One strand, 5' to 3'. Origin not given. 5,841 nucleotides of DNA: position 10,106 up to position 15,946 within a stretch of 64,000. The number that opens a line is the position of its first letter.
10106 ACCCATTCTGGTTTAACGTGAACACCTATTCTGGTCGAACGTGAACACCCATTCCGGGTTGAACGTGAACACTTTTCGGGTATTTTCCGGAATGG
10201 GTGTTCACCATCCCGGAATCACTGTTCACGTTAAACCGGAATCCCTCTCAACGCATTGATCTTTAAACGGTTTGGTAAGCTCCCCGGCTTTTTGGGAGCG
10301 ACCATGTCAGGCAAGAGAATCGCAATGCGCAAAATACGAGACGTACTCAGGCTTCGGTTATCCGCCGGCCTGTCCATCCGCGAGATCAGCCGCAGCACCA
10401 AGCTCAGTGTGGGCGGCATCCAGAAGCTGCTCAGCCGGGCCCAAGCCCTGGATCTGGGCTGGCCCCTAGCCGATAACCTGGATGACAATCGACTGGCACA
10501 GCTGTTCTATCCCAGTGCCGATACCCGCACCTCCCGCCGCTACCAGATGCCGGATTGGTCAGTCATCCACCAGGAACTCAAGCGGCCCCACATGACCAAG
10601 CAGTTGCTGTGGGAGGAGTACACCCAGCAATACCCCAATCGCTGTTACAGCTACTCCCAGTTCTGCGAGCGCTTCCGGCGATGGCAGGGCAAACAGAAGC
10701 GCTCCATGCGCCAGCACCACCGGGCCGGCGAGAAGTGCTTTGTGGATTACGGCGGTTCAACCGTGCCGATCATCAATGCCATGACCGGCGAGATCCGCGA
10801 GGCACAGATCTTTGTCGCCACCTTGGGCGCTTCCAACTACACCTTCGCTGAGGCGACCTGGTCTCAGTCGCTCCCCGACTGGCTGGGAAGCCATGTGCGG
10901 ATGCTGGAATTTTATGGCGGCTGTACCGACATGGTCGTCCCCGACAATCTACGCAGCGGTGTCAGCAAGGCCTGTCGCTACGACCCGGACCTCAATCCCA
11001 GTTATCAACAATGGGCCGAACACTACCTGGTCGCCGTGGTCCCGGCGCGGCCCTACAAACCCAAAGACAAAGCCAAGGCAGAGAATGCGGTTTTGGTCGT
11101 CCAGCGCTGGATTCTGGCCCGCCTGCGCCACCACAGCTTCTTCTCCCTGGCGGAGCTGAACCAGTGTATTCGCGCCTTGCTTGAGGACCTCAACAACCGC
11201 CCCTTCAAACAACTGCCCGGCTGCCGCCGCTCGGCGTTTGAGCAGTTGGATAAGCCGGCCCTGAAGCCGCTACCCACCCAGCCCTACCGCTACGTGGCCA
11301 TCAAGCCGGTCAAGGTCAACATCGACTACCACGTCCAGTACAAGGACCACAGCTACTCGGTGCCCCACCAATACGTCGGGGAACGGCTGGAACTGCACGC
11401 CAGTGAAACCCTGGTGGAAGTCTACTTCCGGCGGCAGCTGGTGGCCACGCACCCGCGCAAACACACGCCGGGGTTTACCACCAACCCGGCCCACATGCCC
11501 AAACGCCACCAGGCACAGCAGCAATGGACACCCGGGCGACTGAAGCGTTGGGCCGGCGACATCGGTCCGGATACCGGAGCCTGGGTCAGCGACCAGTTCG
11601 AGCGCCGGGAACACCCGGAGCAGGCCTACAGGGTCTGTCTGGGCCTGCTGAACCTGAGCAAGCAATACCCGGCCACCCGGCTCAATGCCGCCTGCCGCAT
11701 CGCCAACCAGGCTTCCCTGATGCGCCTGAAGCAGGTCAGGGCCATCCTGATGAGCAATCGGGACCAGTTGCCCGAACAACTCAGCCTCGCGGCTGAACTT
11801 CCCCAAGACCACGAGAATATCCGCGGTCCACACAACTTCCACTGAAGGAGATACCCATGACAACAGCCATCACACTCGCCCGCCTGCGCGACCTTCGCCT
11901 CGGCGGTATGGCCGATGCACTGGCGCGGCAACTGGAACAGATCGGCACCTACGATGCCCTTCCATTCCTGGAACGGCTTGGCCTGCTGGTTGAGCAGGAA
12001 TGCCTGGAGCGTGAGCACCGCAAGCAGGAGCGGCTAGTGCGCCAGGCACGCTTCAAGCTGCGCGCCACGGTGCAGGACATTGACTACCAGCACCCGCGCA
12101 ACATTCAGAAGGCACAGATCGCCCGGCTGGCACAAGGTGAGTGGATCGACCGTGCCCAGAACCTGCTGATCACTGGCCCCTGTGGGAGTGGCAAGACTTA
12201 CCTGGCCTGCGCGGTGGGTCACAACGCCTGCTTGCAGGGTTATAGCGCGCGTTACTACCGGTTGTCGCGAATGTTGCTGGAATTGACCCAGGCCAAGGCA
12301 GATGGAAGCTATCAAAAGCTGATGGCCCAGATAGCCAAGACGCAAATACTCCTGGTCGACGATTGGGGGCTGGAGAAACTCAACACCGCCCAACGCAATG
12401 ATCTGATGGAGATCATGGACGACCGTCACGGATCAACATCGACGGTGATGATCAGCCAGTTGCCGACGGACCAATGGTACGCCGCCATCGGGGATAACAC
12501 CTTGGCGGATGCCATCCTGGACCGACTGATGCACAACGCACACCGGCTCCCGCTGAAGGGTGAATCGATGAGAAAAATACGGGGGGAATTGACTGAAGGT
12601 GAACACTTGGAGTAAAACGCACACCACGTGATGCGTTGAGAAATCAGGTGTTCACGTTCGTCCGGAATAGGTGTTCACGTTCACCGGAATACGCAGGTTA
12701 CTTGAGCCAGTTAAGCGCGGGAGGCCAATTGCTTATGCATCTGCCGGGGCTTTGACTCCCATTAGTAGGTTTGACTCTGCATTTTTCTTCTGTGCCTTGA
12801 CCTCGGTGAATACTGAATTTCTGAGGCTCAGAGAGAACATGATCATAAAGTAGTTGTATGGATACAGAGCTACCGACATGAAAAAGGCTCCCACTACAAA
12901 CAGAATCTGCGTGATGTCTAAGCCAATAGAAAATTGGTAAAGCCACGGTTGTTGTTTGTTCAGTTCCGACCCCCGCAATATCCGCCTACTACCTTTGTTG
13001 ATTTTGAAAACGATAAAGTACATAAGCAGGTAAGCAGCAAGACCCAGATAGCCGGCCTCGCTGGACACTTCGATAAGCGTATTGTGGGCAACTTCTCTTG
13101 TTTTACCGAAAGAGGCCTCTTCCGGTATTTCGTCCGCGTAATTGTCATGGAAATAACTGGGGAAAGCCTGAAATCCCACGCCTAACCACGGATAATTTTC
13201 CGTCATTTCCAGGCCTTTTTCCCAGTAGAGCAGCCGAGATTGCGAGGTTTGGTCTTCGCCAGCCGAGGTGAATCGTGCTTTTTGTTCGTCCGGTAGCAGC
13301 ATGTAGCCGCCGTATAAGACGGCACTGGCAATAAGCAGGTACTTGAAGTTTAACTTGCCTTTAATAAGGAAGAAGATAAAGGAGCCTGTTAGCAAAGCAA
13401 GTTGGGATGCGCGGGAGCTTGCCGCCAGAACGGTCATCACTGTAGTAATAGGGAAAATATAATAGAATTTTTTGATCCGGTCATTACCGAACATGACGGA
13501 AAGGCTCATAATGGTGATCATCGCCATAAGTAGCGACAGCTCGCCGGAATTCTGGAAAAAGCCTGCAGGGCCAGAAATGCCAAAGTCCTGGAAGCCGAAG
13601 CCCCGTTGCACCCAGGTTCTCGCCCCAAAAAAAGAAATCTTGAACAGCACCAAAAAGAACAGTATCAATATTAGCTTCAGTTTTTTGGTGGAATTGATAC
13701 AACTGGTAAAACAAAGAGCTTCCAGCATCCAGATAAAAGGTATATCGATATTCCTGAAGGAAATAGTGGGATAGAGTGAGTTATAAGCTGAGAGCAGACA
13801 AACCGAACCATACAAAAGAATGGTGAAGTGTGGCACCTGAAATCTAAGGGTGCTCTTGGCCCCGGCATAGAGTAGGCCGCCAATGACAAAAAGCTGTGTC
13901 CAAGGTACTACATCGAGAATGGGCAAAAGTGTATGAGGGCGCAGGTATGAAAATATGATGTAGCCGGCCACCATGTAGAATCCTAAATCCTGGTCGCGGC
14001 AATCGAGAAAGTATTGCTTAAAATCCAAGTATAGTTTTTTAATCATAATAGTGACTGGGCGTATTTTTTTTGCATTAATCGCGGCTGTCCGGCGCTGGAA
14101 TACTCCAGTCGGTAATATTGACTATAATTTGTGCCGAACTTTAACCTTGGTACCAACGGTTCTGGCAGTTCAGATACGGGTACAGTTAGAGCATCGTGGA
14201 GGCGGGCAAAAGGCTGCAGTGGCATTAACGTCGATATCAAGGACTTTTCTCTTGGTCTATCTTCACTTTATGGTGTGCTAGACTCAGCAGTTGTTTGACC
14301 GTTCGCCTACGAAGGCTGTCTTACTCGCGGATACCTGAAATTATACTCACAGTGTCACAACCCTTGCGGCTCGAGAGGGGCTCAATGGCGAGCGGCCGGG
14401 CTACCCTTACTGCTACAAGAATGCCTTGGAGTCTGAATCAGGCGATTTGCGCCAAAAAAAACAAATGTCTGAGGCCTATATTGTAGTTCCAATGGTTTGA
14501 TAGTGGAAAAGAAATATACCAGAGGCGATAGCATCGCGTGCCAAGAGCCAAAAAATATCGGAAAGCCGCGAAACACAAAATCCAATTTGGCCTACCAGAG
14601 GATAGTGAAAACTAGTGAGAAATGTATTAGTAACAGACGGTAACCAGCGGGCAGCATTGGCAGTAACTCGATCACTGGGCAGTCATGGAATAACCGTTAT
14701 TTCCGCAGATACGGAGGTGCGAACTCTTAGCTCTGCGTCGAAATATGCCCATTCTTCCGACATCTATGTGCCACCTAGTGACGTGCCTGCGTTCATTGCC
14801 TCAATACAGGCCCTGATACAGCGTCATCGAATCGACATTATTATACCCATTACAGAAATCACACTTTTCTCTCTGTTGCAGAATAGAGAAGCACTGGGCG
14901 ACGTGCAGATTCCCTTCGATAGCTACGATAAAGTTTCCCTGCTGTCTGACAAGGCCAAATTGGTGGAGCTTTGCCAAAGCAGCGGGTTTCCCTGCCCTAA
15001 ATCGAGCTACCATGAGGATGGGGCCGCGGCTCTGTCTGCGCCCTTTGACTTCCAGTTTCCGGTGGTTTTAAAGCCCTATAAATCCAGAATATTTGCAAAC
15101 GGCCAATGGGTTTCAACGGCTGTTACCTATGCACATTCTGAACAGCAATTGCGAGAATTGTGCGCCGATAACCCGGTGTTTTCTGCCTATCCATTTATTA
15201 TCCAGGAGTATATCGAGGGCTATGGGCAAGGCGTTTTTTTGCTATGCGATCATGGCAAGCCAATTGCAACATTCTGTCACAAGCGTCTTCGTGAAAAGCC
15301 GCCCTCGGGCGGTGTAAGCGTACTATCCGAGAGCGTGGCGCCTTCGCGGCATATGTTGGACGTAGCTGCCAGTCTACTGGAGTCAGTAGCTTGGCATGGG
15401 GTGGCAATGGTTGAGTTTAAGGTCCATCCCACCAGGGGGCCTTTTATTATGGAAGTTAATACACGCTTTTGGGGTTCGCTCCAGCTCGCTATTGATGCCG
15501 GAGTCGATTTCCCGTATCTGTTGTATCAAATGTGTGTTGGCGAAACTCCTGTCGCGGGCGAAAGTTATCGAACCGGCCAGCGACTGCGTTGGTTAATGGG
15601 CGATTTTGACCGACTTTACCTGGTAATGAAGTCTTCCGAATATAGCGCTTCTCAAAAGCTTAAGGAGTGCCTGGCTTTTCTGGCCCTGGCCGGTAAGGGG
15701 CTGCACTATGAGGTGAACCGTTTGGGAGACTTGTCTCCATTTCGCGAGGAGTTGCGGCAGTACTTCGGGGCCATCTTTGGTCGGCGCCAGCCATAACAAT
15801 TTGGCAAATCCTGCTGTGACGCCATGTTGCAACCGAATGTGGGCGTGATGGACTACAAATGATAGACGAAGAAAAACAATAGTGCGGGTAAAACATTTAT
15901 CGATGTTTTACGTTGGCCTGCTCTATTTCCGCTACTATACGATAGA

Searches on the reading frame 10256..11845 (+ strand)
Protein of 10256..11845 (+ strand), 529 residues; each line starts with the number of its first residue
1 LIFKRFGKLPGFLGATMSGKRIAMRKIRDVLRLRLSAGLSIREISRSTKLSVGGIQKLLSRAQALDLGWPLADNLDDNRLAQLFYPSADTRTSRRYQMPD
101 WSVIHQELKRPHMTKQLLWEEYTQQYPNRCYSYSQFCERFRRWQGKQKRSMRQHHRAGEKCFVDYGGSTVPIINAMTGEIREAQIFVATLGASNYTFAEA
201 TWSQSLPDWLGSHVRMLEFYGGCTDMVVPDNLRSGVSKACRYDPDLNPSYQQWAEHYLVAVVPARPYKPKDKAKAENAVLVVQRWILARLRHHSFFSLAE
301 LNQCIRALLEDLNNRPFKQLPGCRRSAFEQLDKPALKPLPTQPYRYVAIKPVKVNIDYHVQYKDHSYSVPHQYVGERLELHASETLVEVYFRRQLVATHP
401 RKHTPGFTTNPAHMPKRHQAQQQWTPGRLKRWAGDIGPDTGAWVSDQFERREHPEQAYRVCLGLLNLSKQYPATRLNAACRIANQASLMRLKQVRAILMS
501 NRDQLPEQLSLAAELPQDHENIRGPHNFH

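Call 9: search_protein_families(library=ncbifam, proteins=[window:10256-11845:+], max_evalue=1e-12)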
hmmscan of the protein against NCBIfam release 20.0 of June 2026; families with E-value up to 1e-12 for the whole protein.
window:10256-11845:+ (529 aa): 1 family
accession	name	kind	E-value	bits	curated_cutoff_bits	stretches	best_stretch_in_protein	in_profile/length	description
NF033546.1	transpos_IS21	equivalog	1.5e-89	300.4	160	1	32-341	2-294/294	IS21 family transposase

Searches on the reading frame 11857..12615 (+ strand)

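Call 9: search_protein_families(library=ncbifam, proteins=[window:11857-12615:+], max_evalue=1e-12)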
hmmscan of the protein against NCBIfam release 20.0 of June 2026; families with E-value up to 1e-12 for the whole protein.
window:11857-12615:+ (252 aa): 7 families
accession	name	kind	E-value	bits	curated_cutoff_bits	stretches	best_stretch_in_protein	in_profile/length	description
NF038214.1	IS21_help_AAA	equivalog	2.6e-78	262.9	200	1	10-240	1-230/232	IS21-like element helper ATPase IstB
NF006616.1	PRK09183.1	subfamily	8.9e-41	139.8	300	1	12-239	13-241/253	IS21-like element helper ATPase IstB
NF005098.0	PRK06526.1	subfamily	9.6e-35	120.3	296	1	33-240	42-249/266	transposase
NF006038.0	PRK08181.1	subfamily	6.3e-27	94.5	317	1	10-240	17-247/271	transposase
NF005304.0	PRK06835.1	equivalog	2.6e-15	56.4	215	1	98-242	181-323/330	ATP-binding protein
NF005992.0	PRK08116.1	subfamily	5.8e-14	51.9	189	1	84-241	95-254/269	hypothetical protein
NF006505.0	PRK08939.1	equivalog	1.1e-13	51.2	228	1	52-239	103-304/306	primosomal protein DnaI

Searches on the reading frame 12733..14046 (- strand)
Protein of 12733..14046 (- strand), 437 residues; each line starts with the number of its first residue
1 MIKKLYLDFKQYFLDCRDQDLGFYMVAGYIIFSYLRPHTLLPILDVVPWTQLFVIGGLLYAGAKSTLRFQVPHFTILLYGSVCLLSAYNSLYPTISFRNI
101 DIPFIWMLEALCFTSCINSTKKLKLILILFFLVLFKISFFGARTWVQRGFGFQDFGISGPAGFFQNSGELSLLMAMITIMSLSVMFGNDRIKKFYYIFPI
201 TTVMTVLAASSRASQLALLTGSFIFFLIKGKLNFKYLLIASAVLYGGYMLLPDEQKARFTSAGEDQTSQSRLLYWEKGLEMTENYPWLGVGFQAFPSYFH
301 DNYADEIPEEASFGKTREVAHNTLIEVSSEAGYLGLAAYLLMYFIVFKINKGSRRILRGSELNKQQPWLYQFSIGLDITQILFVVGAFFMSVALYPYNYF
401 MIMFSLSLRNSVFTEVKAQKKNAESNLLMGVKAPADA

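Call 9: search_protein_families(library=ncbifam, proteins=[window:12733-14046:-], max_evalue=1e-12)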
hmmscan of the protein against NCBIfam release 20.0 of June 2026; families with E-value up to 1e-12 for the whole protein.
window:12733-14046:- (437 aa): 1 family
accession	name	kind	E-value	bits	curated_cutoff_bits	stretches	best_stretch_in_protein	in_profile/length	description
TIGR03097.1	PEP_O_lig_1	hypoth_equivalog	7.7e-22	77.7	188.1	1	53-408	55-403/408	putative O-glycosylation ligase, exosortase A system-associated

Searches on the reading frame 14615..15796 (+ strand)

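Call 9: search_protein_families(library=ncbifam, proteins=[window:14615-15796:+], max_evalue=1e-12)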
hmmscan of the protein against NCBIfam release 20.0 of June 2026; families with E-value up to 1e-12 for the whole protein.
window:14615-15796:+ (393 aa): 5 families
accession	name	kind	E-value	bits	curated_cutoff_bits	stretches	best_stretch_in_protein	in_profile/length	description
NF005315.0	PRK06849.1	equivalog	1e-23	84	406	1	2-223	5-217/389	hypothetical protein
NF009402.0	PRK12767.1-1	equivalog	5.5e-20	71.4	218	1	3-327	4-318/329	carbamoyl phosphate synthase-like protein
NF009405.0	PRK12767.1-4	equivalog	1.4e-18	67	390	1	3-313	2-294/320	carbamoyl phosphate synthase-like protein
NF009406.0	PRK12767.1-5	equivalog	6.9e-16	58.2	271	1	3-309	4-295/327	carbamoyl phosphate synthase-like protein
NF009404.0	PRK12767.1-3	equivalog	1.2e-13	50.6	316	1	3-313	2-312/344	carbamoyl phosphate synthase-like protein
